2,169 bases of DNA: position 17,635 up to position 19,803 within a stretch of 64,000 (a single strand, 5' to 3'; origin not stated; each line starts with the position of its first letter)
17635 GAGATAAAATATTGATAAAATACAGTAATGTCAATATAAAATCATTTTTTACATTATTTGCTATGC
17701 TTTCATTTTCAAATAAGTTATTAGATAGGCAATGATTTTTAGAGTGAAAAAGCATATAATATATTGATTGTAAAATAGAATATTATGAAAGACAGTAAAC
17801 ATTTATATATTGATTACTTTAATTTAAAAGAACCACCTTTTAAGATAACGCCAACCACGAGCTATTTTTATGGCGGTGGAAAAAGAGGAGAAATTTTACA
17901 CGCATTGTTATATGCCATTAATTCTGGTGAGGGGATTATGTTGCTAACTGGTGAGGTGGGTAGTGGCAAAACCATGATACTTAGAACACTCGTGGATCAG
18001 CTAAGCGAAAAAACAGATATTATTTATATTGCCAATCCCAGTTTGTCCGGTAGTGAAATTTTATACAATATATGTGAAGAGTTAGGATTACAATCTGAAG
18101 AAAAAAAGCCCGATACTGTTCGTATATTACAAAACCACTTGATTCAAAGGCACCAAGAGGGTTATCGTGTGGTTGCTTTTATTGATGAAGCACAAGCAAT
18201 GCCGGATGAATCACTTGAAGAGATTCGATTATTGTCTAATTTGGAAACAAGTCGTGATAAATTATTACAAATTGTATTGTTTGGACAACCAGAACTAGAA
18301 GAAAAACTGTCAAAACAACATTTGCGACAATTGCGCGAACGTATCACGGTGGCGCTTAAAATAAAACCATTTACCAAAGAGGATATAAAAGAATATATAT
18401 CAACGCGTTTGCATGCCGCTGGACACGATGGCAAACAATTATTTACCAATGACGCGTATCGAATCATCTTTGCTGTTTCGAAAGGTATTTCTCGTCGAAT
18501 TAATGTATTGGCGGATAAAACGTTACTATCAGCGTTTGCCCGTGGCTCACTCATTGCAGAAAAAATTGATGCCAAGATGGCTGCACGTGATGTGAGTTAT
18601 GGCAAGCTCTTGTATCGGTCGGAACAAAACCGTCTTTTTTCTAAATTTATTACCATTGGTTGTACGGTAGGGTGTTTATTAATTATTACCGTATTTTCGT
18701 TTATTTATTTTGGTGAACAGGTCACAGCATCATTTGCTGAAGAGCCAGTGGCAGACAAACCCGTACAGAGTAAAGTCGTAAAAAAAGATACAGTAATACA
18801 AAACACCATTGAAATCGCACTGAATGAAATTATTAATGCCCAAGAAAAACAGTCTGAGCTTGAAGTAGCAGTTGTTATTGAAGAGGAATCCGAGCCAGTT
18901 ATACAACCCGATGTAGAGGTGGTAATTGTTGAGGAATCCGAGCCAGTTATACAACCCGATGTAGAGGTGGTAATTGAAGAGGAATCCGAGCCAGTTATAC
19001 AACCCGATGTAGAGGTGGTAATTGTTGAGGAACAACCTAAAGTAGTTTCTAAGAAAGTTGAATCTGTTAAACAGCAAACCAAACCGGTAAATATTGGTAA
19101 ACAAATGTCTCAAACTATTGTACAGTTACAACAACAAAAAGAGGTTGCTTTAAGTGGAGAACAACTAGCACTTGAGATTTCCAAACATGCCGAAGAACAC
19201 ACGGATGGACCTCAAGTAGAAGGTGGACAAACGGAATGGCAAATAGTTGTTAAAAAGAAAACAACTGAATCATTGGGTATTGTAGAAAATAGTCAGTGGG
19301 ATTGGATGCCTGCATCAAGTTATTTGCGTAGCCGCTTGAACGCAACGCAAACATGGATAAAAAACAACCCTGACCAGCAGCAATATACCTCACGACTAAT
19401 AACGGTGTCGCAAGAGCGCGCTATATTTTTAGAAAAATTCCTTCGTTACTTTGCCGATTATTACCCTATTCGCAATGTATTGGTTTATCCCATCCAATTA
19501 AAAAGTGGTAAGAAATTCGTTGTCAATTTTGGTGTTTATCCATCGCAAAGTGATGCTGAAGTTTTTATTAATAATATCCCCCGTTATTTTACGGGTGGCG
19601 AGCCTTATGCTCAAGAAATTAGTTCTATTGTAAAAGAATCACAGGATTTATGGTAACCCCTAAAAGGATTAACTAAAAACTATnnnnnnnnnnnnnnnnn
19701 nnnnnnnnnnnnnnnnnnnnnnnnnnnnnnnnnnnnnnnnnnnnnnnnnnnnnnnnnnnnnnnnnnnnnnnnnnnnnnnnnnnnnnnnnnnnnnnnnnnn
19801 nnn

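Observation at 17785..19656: ExeA/GspA-like AAA+ protein with SPOR-like peptidoglycan domain and polymorphic acidic tandem repeat, 3 kb from the secretin cluster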

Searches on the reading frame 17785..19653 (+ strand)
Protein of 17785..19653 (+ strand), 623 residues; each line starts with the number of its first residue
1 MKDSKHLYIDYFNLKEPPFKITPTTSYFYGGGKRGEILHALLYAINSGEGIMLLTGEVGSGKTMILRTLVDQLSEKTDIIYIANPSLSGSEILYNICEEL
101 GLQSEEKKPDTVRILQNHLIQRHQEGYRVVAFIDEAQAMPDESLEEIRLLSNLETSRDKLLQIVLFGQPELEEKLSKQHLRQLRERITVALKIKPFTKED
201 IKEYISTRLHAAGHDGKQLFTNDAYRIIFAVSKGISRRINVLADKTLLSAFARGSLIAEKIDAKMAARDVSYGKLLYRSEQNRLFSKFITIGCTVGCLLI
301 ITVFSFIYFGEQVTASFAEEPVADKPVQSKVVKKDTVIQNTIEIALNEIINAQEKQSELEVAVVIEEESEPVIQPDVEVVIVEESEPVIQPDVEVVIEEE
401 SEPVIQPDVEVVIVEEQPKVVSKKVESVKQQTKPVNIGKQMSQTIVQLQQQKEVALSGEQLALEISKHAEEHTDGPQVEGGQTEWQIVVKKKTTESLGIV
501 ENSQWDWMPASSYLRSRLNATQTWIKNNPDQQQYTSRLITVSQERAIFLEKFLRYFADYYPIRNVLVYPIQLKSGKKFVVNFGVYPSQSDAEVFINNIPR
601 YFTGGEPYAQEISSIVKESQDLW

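Call 3: search_protein_families(library=pfam, proteins=[window:17785-19653:+], max_evalue=1)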
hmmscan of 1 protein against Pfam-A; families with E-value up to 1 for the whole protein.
window:17785-19653:+ (623 aa): 30 families (the best 25 are shown)
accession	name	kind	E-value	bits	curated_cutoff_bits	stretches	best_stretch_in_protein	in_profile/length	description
PF13401.12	AAA_22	-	3.8e-29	102.1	27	1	47-175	3-130/130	AAA domain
PF13191.12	AAA_16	-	7.3e-11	43.3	32.6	1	36-161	10-165/167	AAA ATPase domain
PF13173.12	AAA_14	-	3.9e-05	24.1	27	1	51-197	4-124/129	AAA domain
PF00437.27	T2SSE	-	9.2e-05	21.7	24.9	1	38-81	131-175/370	Type II/IV secretion system protein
PF00004.35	AAA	-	0.00019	22.4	21.2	1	52-167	1-106/131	ATPase family associated with various cellular activities (AAA)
PF07997.16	DUF1694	-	0.0002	21.9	25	1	158-222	5-67/117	Protein of unknown function (DUF1694)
PF13604.12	AAA_30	-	0.00022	21.4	27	1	40-155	9-114/191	AAA domain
PF25199.1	nSTAND_NTPase5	-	0.00027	21.2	34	1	45-92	37-85/145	Novel STAND NTPase 5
PF24883.2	NPHP3_N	-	0.00028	21.5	24.8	1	48-78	21-51/164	Nephrocystin 3, N-terminal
PF25201.1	nSTAND6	-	0.0004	20.9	27.7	1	34-142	4-116/148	Novel STAND NTPase 6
PF20720.3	nSTAND3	-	0.00062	19.9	27.2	1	49-85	17-54/155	Novel STAND NTPase 3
PF05729.18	NACHT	-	0.00065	20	26.7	1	52-210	3-165/167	NACHT domain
PF09848.15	SLFN-g3_helicase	-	0.0014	18.5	24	1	51-143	3-95/354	Schlafen group 3, DNA/RNA helicase domain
PF01583.26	APS_kinase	-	0.0017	18.9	21.1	1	51-115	4-64/152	Adenylylsulphate kinase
PF00005.33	ABC_tran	-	0.0032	18.5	25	1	44-102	7-63/137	ABC transporter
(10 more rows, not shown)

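Call 4: search_protein_families(library=ncbifam, proteins=[window:17785-19653:+], max_evalue=1)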
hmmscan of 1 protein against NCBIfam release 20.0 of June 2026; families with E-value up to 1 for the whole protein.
window:17785-19653:+ (623 aa): 18 families
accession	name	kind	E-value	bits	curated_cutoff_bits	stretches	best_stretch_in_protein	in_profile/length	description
TIGR03015.1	pepcterm_ATPase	hypoth_equivalog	4.3e-66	223.1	324.5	1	7-254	1-250/269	XrtA/PEP-CTERM system-associated ATPase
NF041000.1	ATPase_ComGA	equivalog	0.0003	19.9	300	1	43-85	122-166/267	competence type IV pilus ATPase ComGA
TIGR02982.1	heterocyst_DevA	subfamily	0.00051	19.7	295.8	1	25-73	8-54/220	ABC exporter ATP-binding subunit, DevA family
TIGR03420.1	DnaA_homol_Hda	equivalog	0.00056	19.5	194.8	1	23-84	12-74/226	DnaA regulatory inactivator Hda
TIGR00455.1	apsK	equivalog_domain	0.00079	19.1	138.7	1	51-117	20-82/184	adenylyl-sulfate kinase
TIGR02928.1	TIGR02928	subfamily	0.0013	17.7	181.3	1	52-216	43-220/366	orc1/cdc6 family replication initiation protein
TIGR01420.1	pilT_fam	subfamily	0.0021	17.4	319.1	1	44-82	117-157/343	PilT/PilU family type 4a pilus ATPase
TIGR01189.1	ccmA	equivalog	0.0062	16.2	131.6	1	36-73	14-50/198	heme ABC exporter ATP-binding protein CcmA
NF010425.0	PRK13851.1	equivalog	0.0082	15.1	461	1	38-83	151-196/344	type IV secretion system protein VirB11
TIGR02538.1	type_IV_pilB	equivalog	0.011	14.4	675.65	1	39-81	306-348/564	type IV-A pilus assembly ATPase PilB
NF005992.0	PRK08116.1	subfamily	0.013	14.6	189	1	52-117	117-178/269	hypothetical protein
TIGR02673.1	FtsE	equivalog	0.014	15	264.85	1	36-86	16-65/214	cell division ATP-binding protein FtsE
TIGR00150.1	T6A_YjeE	equivalog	0.016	15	60.1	1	47-75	20-48/135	tRNA (adenosine(37)-N6)-threonylcarbamoyltransferase complex ATPase subunit type 1 TsaE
NF007755.0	PRK10436.1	equivalog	0.016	13.9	617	1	36-77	206-247/465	type II secretion system protein GspE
TIGR02524.1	dot_icm_DotB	equivalog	0.02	14.1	463.3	1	39-78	124-163/358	Dot/Icm type IV secretion system ATPase DotB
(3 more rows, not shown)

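Call 7: find_homologous_proteins(query=window:17785-19653:+, max_evalue=0.001)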
Query window:17785-19653:+ (623 aa): 7888 proteins with E <= 0.001 among 8000 candidates; the best 120 are listed.
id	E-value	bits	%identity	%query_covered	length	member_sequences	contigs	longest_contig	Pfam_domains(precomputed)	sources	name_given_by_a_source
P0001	0.0e+0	1359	100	100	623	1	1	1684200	PF13173.13,PF13401.13,PF13191.13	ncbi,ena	-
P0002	3.6e-230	784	59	100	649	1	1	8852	PF13173.13,PF13401.13,PF13191.13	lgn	-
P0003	8.4e-200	683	53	100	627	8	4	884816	PF13401.13,PF13191.13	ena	-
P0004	4.7e-198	678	70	46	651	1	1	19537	PF13401.13,PF13191.13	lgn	-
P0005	2.1e-197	675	53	100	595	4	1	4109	PF13401.13,PF13191.13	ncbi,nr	ncbi:MAG: AAA family ATPase [Proteobacteria bacterium]|nr:AAA family ATPase [Pseudomonadota bacteriu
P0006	1.7e-192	659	69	47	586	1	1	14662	PF13173.13,PF13401.13,PF13191.13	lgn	-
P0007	1.3e-188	646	66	47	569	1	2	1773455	PF13173.13,PF13401.13,PF13191.13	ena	-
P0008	4.7e-184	631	46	99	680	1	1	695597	PF13173.13,PF13401.13,PF13191.13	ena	-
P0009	8.3e-184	631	46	99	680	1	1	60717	PF13173.13,PF13401.13,PF13191.13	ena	-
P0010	8.6e-184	630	46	99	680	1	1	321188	PF13173.13,PF13401.13,PF13191.13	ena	-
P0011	5.1e-183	628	47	99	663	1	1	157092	PF13173.13,PF13401.13,PF13191.13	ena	-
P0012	6.1e-183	628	51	99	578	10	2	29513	PF00437.27,PF13401.13,PF09848.16,PF13191.13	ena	-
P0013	1.4e-181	623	48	99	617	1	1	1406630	PF13173.13,PF13401.13,PF13191.13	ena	-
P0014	3.6e-181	622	50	98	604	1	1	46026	PF13173.13,PF13401.13,PF13191.13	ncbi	-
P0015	6.6e-181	621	67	45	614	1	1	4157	PF13173.13,PF13401.13,PF13191.13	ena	-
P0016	7.1e-181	621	49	100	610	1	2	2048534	PF13173.13,PF13401.13,PF13191.13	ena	-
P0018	6.2e-180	618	65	48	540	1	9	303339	PF13173.13,PF13401.13,PF13191.13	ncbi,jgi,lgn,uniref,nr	ncbi:AAA family ATPase [Candidatus Persebacteraceae bacterium Df01]|jgi:type II secretory pathway pr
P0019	1.1e-178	614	49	100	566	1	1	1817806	PF13173.13,PF13401.13,PF13191.13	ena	-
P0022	2.4e-175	603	48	99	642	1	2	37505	PF13401.13,PF13191.13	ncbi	ncbi:MAG: AAA family ATPase [Gammaproteobacteria bacterium]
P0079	3.8e-135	470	40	97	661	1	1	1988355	PF13401.13,PF13191.13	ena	-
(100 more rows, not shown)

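Call 25: find_encoding_contigs(protein=P0001, flank=3000, max_places=3)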
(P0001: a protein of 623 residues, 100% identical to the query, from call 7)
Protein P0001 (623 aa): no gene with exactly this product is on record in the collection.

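Call 27: find_encoding_contigs(protein=P0002, flank=8000, max_places=3)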
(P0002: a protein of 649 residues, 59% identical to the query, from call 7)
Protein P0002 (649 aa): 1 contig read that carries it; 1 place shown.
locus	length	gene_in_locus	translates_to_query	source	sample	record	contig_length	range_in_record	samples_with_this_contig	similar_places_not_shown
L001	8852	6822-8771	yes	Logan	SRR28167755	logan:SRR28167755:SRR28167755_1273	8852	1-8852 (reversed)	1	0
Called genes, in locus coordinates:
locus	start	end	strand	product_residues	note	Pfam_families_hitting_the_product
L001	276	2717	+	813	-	PF00575:S1, PF10150:RNase_E_G, PF20833:RNase_E_G_Thio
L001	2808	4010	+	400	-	PF02790:COX2_TM, PF00116:COX2, PF00034:Cytochrom_C (weak), PF13442:Cytochrome_CBB3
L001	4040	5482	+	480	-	PF00171:Aldedh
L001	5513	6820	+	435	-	PF00072:Response_reg, PF00158:Sigma54_activat, PF14532:Sigma54_activ_2, PF07728:AAA_5 (weak), PF25601:AAA_lid_14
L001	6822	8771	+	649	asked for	PF13191:AAA_16, PF13173:AAA_14 (faint), PF13401:AAA_22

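Call 28: find_encoding_contigs(protein=P0003, flank=8000, max_places=3)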
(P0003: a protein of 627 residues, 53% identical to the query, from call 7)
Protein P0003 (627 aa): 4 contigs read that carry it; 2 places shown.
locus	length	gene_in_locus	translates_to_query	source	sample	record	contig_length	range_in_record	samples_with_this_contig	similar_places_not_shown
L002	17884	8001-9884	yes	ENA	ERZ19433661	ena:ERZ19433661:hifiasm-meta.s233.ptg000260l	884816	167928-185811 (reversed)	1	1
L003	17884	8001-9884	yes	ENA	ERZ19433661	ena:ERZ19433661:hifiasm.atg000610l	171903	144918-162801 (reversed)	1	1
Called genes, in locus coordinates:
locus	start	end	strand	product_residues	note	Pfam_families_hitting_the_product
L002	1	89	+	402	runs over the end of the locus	PF28597:T2SSF_N, PF00482:T2SSF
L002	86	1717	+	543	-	-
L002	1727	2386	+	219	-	-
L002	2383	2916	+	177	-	-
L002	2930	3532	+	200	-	PF10399:UCR_Fe-S_N, PF00355:Rieske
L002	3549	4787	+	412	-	PF00033:Cytochrome_B, PF13631:Cytochrom_B_N_2, PF00032:Cytochrom_B_C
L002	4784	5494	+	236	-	PF02167:Cytochrom_C1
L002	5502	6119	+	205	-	PF00462:Glutaredoxin (weak), PF02798:GST_N, PF13417:GST_N_3, PF13409:GST_N_2, PF13410:GST_C_2 (weak)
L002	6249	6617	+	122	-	PF04386:SspB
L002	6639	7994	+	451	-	PF00072:Response_reg, PF00158:Sigma54_activat, PF14532:Sigma54_activ_2, PF07728:AAA_5 (weak), PF25601:AAA_lid_14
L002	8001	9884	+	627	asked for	PF13191:AAA_16, PF13401:AAA_22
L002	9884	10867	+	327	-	PF01380:SIS, PF00571:CBS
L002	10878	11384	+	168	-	PF08282:Hydrolase_3 (faint)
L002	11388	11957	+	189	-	-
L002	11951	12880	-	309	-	PF01715:IPPT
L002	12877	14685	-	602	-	PF02518:HATPase_c, PF13589:HATPase_c_3, PF01119:DNA_mis_repair, PF08676:MutL_C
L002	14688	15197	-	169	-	PF00359:PTS_EIIA_2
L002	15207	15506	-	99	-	PF02482:Ribosomal_S30AE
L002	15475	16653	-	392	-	PF04963:Sigma54_CBD, PF04552:Sigma54_DBD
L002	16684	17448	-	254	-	PF00005:ABC_tran, PF13304:AAA_21 (faint)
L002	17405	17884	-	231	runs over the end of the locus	PF03968:LptD_N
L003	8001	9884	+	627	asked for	PF13191:AAA_16, PF13401:AAA_22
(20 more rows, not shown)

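Call 30: find_encoding_contigs(protein=P0013, flank=10000, max_places=1)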
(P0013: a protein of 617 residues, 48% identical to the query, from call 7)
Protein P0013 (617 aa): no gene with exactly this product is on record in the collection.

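Call 31: find_encoding_contigs(protein=P0016, flank=10000, max_places=1)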
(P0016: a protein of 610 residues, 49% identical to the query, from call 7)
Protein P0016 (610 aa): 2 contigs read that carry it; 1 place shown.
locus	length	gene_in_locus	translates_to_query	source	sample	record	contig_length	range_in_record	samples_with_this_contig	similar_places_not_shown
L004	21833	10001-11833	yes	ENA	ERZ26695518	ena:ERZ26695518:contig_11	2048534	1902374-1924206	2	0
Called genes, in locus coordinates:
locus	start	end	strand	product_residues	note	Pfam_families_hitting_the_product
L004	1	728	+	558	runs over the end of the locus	PF14849:YidC_periplas, PF02096:60KD_IMP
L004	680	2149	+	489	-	PF10396:TrmE_N, PF12631:MnmE_helical, PF01926:MMR_HSR1, PF02421:FeoB_N (weak)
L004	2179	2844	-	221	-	PF08378:NERD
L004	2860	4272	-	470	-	PF03315:SDH_beta, PF03313:SDH_alpha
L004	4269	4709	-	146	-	PF01592:NifU_N (weak)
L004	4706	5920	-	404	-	PF00266:Aminotran_5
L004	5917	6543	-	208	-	PF12804:NTP_transf_3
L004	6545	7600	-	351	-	PF02625:XdhC_CoxI, PF13478:XdhC_C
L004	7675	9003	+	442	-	PF00072:Response_reg, PF00158:Sigma54_activat, PF14532:Sigma54_activ_2, PF07728:AAA_5, PF25601:AAA_lid_14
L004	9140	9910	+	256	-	-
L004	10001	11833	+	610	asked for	PF13191:AAA_16, PF13173:AAA_14 (weak), PF13401:AAA_22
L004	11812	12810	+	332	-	PF01380:SIS, PF00571:CBS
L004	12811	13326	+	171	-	PF08282:Hydrolase_3 (faint)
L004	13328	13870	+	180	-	-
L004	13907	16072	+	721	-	PF01935:DUF87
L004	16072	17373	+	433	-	-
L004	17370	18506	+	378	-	PF01555:N6_N4_Mtase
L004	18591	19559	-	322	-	PF09848:SLFN-g3_helicase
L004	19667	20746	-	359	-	PF09848:SLFN-g3_helicase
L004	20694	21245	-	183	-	PF00565:SNase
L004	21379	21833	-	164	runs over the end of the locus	PF04608:PgpA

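Call 42: find_encoding_contigs(protein=P0018, flank=10000, max_places=1)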
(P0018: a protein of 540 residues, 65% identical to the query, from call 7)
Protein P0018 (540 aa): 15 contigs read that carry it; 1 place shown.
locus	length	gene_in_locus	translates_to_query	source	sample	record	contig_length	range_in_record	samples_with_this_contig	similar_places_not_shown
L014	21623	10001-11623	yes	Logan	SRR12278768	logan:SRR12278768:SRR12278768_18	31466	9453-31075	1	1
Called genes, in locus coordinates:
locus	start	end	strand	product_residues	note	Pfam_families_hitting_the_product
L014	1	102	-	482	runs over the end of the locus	PF00478:IMPDH, PF03060:NMO (faint), PF00571:CBS, PF01070:FMN_dh (weak)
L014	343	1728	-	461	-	PF00206:Lyase_1, PF10415:FumaraseC_C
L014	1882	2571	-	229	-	PF20567:DUF6776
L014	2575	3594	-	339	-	PF01118:Semialdhyde_dh, PF22698:Semialdhyde_dhC_1, PF02774:Semialdhyde_dhC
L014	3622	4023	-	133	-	PF00380:Ribosomal_S9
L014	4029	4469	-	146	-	PF00572:Ribosomal_L13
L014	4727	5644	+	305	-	PF13406:SLT_2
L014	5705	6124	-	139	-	PF01502:PRA-CH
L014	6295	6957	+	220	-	PF01135:PCMT, PF00398:RrnaAD (weak), PF08241:Methyltransf_11 (weak), PF13649:Methyltransf_25 (weak)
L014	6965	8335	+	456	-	PF02321:OEP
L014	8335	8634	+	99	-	PF00355:Rieske, PF13806:Rieske_2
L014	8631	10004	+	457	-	PF00072:Response_reg, PF00158:Sigma54_activat, PF14532:Sigma54_activ_2, PF07728:AAA_5, PF25601:AAA_lid_14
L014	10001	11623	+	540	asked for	PF13191:AAA_16, PF13173:AAA_14 (weak), PF13401:AAA_22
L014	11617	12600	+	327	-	PF01380:SIS, PF00571:CBS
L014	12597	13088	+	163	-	-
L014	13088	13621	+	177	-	-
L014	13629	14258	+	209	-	PF03968:LptD_N (weak)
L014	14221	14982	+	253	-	PF02463:SMC_N (faint), PF00005:ABC_tran, PF13304:AAA_21 (faint)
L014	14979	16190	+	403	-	PF04963:Sigma54_CBD, PF04552:Sigma54_DBD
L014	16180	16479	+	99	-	PF02482:Ribosomal_S30AE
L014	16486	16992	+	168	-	PF00359:PTS_EIIA_2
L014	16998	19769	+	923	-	PF00133:tRNA-synt_1, PF09334:tRNA-synt_1g (weak), PF08264:Anticodon_1, PF10458:Val_tRNA-synt_C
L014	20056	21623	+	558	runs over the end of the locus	PF01257:2Fe-2S_thioredx, PF01512:Complex1_51K, PF10531:SLBB (faint), PF10589:NADH_4Fe-4S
